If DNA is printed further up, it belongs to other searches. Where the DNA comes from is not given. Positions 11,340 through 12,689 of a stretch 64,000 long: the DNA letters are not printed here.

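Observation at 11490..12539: Eukaryote-type sterol 24-C-methyltransferase (ERG6/SMT) homolog in a bacterial genome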

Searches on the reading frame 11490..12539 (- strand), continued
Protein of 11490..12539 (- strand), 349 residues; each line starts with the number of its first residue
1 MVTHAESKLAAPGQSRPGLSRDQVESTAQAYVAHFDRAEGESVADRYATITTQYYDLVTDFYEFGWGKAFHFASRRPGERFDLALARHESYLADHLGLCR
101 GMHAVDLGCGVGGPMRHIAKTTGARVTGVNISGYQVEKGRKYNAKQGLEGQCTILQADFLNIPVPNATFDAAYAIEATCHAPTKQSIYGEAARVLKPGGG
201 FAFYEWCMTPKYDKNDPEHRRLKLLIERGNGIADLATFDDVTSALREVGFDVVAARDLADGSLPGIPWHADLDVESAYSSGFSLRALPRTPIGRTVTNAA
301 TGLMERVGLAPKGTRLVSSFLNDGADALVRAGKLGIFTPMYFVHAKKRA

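Call 26: find_encoding_contigs(protein=P0008, flank=10000, max_places=3)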
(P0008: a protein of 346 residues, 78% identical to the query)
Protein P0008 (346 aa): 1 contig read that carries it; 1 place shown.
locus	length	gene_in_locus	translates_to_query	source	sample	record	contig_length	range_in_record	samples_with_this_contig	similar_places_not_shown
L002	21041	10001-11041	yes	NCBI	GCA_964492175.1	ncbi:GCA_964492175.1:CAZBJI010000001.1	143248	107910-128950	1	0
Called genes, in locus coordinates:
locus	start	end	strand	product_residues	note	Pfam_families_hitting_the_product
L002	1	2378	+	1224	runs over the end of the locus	PF00069:Pkinase, PF03109:ABC1 (faint), PF07714:PK_Tyr_Ser-Thr, PF07719:TPR_2 (faint), PF17667:Pkinase_fungal (weak), PF13401:AAA_22 (weak), PF00515:TPR_1 (weak), PF13424:TPR_12, +1 more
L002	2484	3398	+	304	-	PF00892:EamA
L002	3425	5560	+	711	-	PF00771:FHIPEP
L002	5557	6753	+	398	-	PF00448:SRP54, PF13401:AAA_22 (weak)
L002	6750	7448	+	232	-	PF04539:Sigma70_r3 (faint), PF04545:Sigma70_r4 (weak)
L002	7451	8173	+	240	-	-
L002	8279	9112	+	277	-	PF00669:Flagellin_N, PF00700:Flagellin_C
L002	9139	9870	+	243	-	PF01832:Glucosaminidase (weak)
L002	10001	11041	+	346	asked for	PF02353:CMAS, PF13489:Methyltransf_23, PF13847:Methyltransf_31, PF08241:Methyltransf_11, PF08242:Methyltransf_12, PF13649:Methyltransf_25, PF08498:Sterol_MT_C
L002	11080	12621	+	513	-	-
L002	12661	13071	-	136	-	-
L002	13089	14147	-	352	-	PF01312:Bac_export_2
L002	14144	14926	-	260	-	PF01311:Bac_export_1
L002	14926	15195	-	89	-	PF01313:Bac_export_3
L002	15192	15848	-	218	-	PF00813:FliP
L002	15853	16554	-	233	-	PF04347:FliO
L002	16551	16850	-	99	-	PF01052:FliMN_C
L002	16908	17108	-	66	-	-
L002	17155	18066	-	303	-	PF01052:FliMN_C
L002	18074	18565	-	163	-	PF03748:FliL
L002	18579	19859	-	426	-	PF00460:Flg_bb_rod (weak), PF22692:LlgE_F_G_D1, PF07559:FlgE_D2, PF06429:Flg_bbr_C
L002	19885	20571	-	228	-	PF03963:FlgD, PF13861:FLgD_tudor (weak), PF13860:FlgD_ig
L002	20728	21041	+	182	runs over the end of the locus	-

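Call 28: find_related_loci(query=A1, collection=genome_contigs, flank=10000)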
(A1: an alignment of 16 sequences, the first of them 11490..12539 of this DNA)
Query A1 (349 aa) in genome_contigs; peptide patterns used: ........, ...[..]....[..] (x = any residue, [..] = any of these).
599 stretches matched a pattern (row limit reached: there are more); 553 encode a relative of the query (tblastn E <= 1e-3); the best 80 are kept; 80 distinct loci.
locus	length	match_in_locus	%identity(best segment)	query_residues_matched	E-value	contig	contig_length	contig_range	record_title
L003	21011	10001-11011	80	13-348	0e+0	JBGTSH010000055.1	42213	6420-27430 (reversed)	MAG: Polyangiaceae bacterium isolate WDNA12_bin.27.orig NODE_598_length_42213_cov_0.752839, whole genome shotgun sequenc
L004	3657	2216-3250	78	6-349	0e+0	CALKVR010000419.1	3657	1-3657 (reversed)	MAG TPA_asm: uncultured Polyangiaceae bacterium isolate SRR1506987_bin.141_CONCOCT_v1.1_MAG genome assembly, contig: ERZ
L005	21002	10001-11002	78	16-348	0e+0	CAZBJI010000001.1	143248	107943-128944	MAG TPA_asm: uncultured Polyangiaceae bacterium isolate SRP287453_co1_312 genome assembly, contig: NODE_110_length_14324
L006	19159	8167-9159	57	10-347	8e-129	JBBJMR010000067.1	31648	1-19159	MAG: Polyangiaceae bacterium isolate RUP_SRG_27 NODE_1359_length_31648_cov_6.469978, whole genome shotgun sequence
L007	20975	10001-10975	55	14-345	2e-124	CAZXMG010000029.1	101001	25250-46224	MAG TPA_asm: uncultured Polyangiaceae bacterium isolate SRP287051_co1_88 genome assembly, contig: NODE_455_length_101001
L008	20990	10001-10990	53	14-346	4e-111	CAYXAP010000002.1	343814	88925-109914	MAG TPA_asm: uncultured Sandaracinus sp. isolate SRP321284_co1_170 genome assembly, contig: NODE_10_length_343814_cov_16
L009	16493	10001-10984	52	18-347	2e-109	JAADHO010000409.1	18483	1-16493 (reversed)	MAG: Deltaproteobacteria bacterium isolate M_MetaBat.197 contig-127_4414, whole genome shotgun sequence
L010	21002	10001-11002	50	14-347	2e-107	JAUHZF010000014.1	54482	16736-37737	MAG: Polyangia bacterium isolate 4_bin.22 NODE_417_length_54482_cov_1.056205, whole genome shotgun sequence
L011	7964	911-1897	50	18-348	2e-107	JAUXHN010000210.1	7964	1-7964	MAG: Deltaproteobacteria bacterium isolate CSMAG_2956 CSMAG_2956_k119_361676_length_7964_cov_8.0000, whole genome shotgu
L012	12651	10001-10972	51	19-349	2e-105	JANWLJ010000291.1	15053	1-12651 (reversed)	MAG: Polyangium sp. isolate CRAIB_MAG117 c_000000101942, whole genome shotgun sequence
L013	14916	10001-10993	51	15-347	3e-105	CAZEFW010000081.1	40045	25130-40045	MAG TPA_asm: uncultured Myxococcales bacterium isolate SRP077602_co5_47 genome assembly, contig: NODE_4792_length_40045_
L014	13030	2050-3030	50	19-347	4e-105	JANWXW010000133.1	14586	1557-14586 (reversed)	MAG: Myxococcota bacterium isolate SKYG55 k141_96260, whole genome shotgun sequence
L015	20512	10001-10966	49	18-347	2e-104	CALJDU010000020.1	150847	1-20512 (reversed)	MAG: uncultured bacterium isolate R4_Bin_MAXBIN__061_1 genome assembly, contig: c_000003857750, whole genome shotgun seq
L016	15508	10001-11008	49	14-349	6e-104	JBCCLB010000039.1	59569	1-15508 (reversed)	MAG: Myxococcota bacterium isolate P01_C01_bin.17 k141_922232_length_59569_cov_23.9541, whole genome shotgun sequence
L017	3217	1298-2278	49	18-347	6e-106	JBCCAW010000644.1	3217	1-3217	MAG: Myxococcota bacterium isolate P01_A01_bin.20 k141_536709_length_3217_cov_10.0000, whole genome shotgun sequence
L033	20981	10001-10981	46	13-347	2e-99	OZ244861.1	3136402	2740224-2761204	MAG: Dehalococcoidia bacterium isolate c89b5861-ddb0-43db-8093-953e815e1e37 genome assembly, chromosome: 1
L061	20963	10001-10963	44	19-347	6e-96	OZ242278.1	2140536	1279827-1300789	MAG: Gammaproteobacteria bacterium isolate 99813c64-cda1-4339-9072-ed8613caf1e7 genome assembly, chromosome: 1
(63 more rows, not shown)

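Call 32: find_homologous_proteins(query=L012:5589-7706:-, max_evalue=1e-30)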
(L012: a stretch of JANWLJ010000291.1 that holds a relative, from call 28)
Query L012:5589-7706:- (706 aa): 1437 proteins with E <= 1e-30 among 8000 candidates; the best 120 are listed.
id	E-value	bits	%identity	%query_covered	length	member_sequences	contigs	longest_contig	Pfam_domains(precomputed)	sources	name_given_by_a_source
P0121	0.0e+0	1567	100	95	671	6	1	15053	PF07678.21,PF13243.13,PF00432.28,PF13249.13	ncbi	-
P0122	0.0e+0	1127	74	92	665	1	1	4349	PF07678.21,PF13243.13,PF00432.28,PF13249.13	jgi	jgi:2,3-oxidosqualene cyclase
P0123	0.0e+0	1115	74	92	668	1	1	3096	PF07678.21,PF13243.13,PF00432.28,PF13249.13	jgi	jgi:squalene/oxidosqualene cyclase-like protein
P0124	0.0e+0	1113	72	95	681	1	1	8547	PF07678.21,PF13243.13,PF00432.28,PF13249.13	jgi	-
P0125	0.0e+0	1110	71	95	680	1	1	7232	PF07678.21,PF13243.13,PF00432.28,PF13249.13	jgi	jgi:lanosterol synthase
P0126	0.0e+0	1100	72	91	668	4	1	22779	PF07678.21,PF13243.13,PF00432.28,PF13249.13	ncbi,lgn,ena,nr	ncbi:MAG TPA: prenyltransferase/squalene oxidase repeat-containing protein [Polyangia bacterium]|nr:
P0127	0.0e+0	1091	73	92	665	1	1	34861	PF07678.21,PF13243.13,PF00432.28,PF13249.13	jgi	jgi:lanosterol synthase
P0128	0.0e+0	1085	72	92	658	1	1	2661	PF07678.21,PF13243.13,PF00432.28,PF13249.13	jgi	jgi:lanosterol synthase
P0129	0.0e+0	1083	71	94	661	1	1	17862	PF07678.21,PF13243.13,PF00432.28,PF13249.13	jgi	jgi:squalene/oxidosqualene cyclase-like protein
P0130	0.0e+0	1079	71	91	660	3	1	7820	PF07678.21,PF13243.13,PF00432.28,PF13249.13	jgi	jgi:lanosterol synthase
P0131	0.0e+0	1077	70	93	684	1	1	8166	PF07678.21,PF13243.13,PF00432.28,PF13249.13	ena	-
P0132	0.0e+0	1076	71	92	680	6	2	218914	PF07678.21,PF13243.13,PF00432.28,PF13249.13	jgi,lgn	jgi:lanosterol synthase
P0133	0.0e+0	1074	71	92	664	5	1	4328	PF07678.21,PF13243.13,PF00432.28,PF13249.13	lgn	-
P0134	0.0e+0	1074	72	92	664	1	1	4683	PF07678.21,PF13243.13,PF13249.13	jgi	jgi:lanosterol synthase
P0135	0.0e+0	1066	72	92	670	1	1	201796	PF07678.21,PF13243.13,PF00432.28,PF13249.13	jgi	-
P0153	0.0e+0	1028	68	92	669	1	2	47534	PF07678.21,PF13243.13,PF00432.28,PF13249.13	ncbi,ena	-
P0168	9.3e-290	981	63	92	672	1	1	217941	PF07678.21,PF13243.13,PF13249.13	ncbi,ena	-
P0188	2.5e-263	894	62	90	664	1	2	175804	PF07678.21,PF13243.13,PF00432.28,PF13249.13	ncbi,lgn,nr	ncbi:MAG: 2,3-oxidosqualene cyclase [Myxococcales bacterium]|nr:2,3-oxidosqualene cyclase [Myxococco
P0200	5.0e-258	876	59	91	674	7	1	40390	PF07678.21,PF13243.13,PF00432.28,PF13249.13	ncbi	-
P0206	7.1e-257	873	59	92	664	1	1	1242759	PF07678.21,PF13243.13,PF00432.28,PF13249.13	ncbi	ncbi:MAG: 2,3-oxidosqualene cyclase [Minicystis sp.]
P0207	7.3e-257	872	57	92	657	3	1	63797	PF07678.21,PF13243.13,PF00432.28,PF13249.13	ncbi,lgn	-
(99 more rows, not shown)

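Call 37: list_cluster_members(proteins=[P0001, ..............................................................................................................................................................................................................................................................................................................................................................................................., P0003, P0020, P0168, P0153, P0200, P0207, P0206, P0188])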
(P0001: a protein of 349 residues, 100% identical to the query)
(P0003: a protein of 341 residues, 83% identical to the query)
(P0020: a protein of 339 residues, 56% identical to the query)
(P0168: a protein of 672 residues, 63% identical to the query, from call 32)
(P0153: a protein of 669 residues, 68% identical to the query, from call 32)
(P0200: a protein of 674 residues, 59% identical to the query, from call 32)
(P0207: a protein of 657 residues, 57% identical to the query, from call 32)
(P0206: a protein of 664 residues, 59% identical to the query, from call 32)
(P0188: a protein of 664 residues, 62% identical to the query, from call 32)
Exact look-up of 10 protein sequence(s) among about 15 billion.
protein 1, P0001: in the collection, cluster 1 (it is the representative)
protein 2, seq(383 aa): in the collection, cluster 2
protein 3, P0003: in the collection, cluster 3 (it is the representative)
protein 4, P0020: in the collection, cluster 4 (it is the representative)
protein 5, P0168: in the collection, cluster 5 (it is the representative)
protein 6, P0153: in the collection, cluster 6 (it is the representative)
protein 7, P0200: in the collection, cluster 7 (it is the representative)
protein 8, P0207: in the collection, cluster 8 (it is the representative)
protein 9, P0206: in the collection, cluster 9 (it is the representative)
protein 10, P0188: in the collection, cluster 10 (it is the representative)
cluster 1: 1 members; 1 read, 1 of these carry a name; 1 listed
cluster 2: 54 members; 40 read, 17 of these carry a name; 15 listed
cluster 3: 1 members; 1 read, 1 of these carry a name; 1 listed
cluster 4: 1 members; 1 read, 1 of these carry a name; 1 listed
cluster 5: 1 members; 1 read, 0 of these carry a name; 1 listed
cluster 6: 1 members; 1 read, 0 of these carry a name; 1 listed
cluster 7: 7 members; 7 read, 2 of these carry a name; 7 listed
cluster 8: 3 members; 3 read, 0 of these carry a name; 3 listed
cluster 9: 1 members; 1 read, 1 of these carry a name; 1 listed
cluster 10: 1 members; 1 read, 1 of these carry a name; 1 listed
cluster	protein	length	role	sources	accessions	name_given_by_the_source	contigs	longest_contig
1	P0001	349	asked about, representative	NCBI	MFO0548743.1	MAG: methyltransferase domain-containing protein [Polyangiaceae bacterium]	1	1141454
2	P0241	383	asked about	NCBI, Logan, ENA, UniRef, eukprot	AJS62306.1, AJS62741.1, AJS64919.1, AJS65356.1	ANL_collapsed_G0040950.mRNA.1.CDS.1 [Saccharomyces cerevisiae] | Sterol 24-C-methyltransferase ERG6 n=5 Tax=Saccharomyces cerevisiae TaxID=4932 ... | NP_013706.1 sterol 24-C-methyltransferase [Saccharomyces cerevisiae S288C]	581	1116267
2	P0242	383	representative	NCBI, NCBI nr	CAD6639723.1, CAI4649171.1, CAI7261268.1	HN1_G0018220.mRNA.1.CDS.1 [Saccharomyces cerevisiae]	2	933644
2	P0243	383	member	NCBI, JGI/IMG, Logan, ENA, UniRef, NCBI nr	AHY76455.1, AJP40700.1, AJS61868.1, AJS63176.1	AQG_2a_G0040860.mRNA.1.CDS.1 [Saccharomyces cerevisiae] | Sterol 24-C-methyltransferase n=4 Tax=Saccharomyces TaxID=4930 RepID=C8ZEJ9_YEAS8 | Erg6p [Saccharomyces cerevisiae YJM993]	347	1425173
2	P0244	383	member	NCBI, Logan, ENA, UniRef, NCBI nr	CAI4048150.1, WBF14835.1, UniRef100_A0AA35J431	hypothetical protein N7582_004306 [Saccharomyces uvarum] | Sterol 24-C-methyltransferase n=1 Tax=Saccharomyces uvarum TaxID=230603 ...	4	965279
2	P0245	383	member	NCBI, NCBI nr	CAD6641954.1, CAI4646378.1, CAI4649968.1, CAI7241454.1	BAH_G0039700.mRNA.1.CDS.1 [Saccharomyces cerevisiae] | SX2_G0022780.mRNA.1.CDS.1 [Saccharomyces cerevisiae]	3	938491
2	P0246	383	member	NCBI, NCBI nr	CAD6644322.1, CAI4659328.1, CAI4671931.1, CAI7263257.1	BAK_1a_G0039960.mRNA.1.CDS.1 [Saccharomyces cerevisiae] | HLJ1_G0018270.mRNA.1.CDS.1 [Saccharomyces cerevisiae]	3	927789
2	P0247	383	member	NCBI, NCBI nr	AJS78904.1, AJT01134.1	Erg6p [Saccharomyces cerevisiae YJM1208]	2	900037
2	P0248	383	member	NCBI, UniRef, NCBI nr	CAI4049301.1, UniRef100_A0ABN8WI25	hypothetical protein SUVZ_13G1300 [Saccharomyces uvarum] | Sterol 24-C-methyltransferase n=1 Tax=Saccharomyces uvarum TaxID=230603 ...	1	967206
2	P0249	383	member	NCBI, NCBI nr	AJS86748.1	Erg6p [Saccharomyces cerevisiae YJM1381]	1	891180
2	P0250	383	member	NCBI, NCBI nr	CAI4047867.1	hypothetical protein SKDZ_13G1260 [Saccharomyces kudriavzevii ZP591]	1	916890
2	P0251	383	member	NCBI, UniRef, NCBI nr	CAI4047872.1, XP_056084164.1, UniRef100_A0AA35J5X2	sterol 24-C-methyltransferase SKDI_13G1290 [Saccharomyces kudriavzevii IFO 1802] | Sterol 24-C-methyltransferase n=1 Tax=Saccharomyces kudriavzevii (strain ATCC MYA-4449 / ... | uncharacterized protein SKDI_13G1290 [Saccharomyces kudriavzevii IFO 1802]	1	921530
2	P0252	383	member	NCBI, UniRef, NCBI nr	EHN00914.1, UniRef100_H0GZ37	Erg6p [Saccharomyces cerevisiae x Saccharomyces kudriavzevii VIN7] | Sterol 24-C-methyltransferase n=1 Tax=Saccharomyces cerevisiae x Saccharomyces ...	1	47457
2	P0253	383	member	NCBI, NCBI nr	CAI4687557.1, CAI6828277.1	AKH_1a_G0039560.mRNA.1.CDS.1 [Saccharomyces cerevisiae]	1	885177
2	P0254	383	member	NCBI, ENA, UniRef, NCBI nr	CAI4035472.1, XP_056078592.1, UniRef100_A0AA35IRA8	hypothetical protein SMKI_13G1210 [Saccharomyces mikatae IFO 1815] | Sterol 24-C-methyltransferase n=1 Tax=Saccharomyces mikatae IFO 1815 TaxID=226126 ... | uncharacterized protein SMKI_13G1210 [Saccharomyces mikatae IFO 1815]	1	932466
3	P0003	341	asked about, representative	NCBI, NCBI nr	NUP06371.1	MAG: methyltransferase domain-containing protein [Polyangiaceae bacterium] | methyltransferase domain-containing protein [Polyangiaceae bacterium]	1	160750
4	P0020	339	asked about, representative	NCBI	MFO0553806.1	MAG: methyltransferase domain-containing protein [Polyangiaceae bacterium]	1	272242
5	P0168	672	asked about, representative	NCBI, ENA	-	-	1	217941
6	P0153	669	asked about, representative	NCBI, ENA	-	-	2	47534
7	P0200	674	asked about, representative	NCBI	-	-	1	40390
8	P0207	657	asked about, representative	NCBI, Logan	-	-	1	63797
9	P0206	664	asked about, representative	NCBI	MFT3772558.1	MAG: 2,3-oxidosqualene cyclase [Minicystis sp.]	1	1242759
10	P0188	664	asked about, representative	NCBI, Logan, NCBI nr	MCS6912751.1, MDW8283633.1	MAG: 2,3-oxidosqualene cyclase [Myxococcales bacterium] | 2,3-oxidosqualene cyclase [Myxococcota bacterium]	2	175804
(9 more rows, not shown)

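Call 38: find_encoding_contigs(protein=P0020, flank=10000, max_places=3)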
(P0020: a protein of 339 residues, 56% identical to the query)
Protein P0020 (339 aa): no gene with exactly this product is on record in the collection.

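Call 40: find_encoding_contigs(protein=P0168, flank=10000, max_places=2)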
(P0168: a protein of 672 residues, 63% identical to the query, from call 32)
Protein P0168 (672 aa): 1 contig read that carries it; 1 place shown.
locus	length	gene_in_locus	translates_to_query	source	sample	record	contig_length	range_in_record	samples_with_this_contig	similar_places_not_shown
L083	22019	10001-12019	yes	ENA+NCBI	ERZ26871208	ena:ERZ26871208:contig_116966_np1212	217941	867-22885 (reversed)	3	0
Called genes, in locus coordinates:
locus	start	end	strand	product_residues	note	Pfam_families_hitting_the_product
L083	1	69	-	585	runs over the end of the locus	-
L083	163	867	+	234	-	PF04116:FA_hydroxylase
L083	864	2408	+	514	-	PF00171:Aldedh, PF05893:LuxC (weak)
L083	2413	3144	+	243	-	PF00732:GMC_oxred_N, PF01266:DAO (weak)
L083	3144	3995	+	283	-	PF05199:GMC_oxred_C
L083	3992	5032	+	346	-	PF01073:3Beta_HSD, PF01370:Epimerase, PF02719:Polysacc_synt_2, PF04321:RmlD_sub_bind (weak), PF05368:NmrA, PF07993:NAD_binding_4 (faint), PF13460:NAD_binding_10, PF16363:GDP_Man_Dehyd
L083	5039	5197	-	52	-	-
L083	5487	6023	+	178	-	-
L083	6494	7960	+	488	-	PF00069:Pkinase, PF07714:PK_Tyr_Ser-Thr, PF17667:Pkinase_fungal (weak), PF01636:APH (weak)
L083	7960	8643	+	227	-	-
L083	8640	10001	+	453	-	PF16697:Yop-YscD_cpl, PF00498:FHA, PF00158:Sigma54_activat, PF14532:Sigma54_activ_2, PF25601:AAA_lid_14 (weak)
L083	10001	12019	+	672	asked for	PF07678:TED_complement (faint), PF13249:SQHop_cyclase_N, PF13243:SQHop_cyclase_C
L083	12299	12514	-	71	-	-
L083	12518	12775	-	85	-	-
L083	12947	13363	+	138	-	-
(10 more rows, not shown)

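Call 41: find_encoding_contigs(protein=P0153, flank=10000, max_places=2)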
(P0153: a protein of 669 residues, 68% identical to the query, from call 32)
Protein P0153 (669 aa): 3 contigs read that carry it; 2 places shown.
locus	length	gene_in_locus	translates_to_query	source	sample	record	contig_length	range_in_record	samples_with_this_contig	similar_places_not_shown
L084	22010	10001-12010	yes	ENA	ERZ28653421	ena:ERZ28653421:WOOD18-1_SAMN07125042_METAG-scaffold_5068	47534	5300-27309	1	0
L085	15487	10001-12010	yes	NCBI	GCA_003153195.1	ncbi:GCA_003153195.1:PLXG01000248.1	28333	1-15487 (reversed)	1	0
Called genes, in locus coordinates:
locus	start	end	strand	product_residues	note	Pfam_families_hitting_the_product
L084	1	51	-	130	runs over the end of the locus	PF01258:zf-dskA_traR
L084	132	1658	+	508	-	PF03130:HEAT_PBS (faint), PF13646:HEAT_2 (weak)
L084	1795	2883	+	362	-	PF01222:ERG4_ERG24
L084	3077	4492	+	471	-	PF13360:PQQ_2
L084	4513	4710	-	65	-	PF09917:DUF2147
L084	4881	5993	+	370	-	PF01073:3Beta_HSD, PF01370:Epimerase, PF02719:Polysacc_synt_2, PF04321:RmlD_sub_bind (weak), PF05368:NmrA, PF13460:NAD_binding_10, PF16363:GDP_Man_Dehyd, PF07993:NAD_binding_4 (weak)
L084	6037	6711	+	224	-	PF04116:FA_hydroxylase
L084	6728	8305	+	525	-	PF00171:Aldedh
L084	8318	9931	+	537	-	PF00732:GMC_oxred_N, PF01266:DAO (faint), PF05199:GMC_oxred_C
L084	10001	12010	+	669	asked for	PF00432:Prenyltrans (faint), PF07678:TED_complement (faint), PF13249:SQHop_cyclase_N, PF13243:SQHop_cyclase_C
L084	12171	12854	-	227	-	PF01553:Acyltransferase (weak), PF03982:DAGAT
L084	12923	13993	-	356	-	PF00561:Abhydrolase_1, PF12146:Hydrolase_4, PF12697:Abhydrolase_6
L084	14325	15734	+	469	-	PF00587:tRNA-synt_2b, PF03129:HGTP_anticodon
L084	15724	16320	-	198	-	-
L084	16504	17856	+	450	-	-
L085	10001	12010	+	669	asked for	PF00432:Prenyltrans (faint), PF07678:TED_complement (faint), PF13249:SQHop_cyclase_N, PF13243:SQHop_cyclase_C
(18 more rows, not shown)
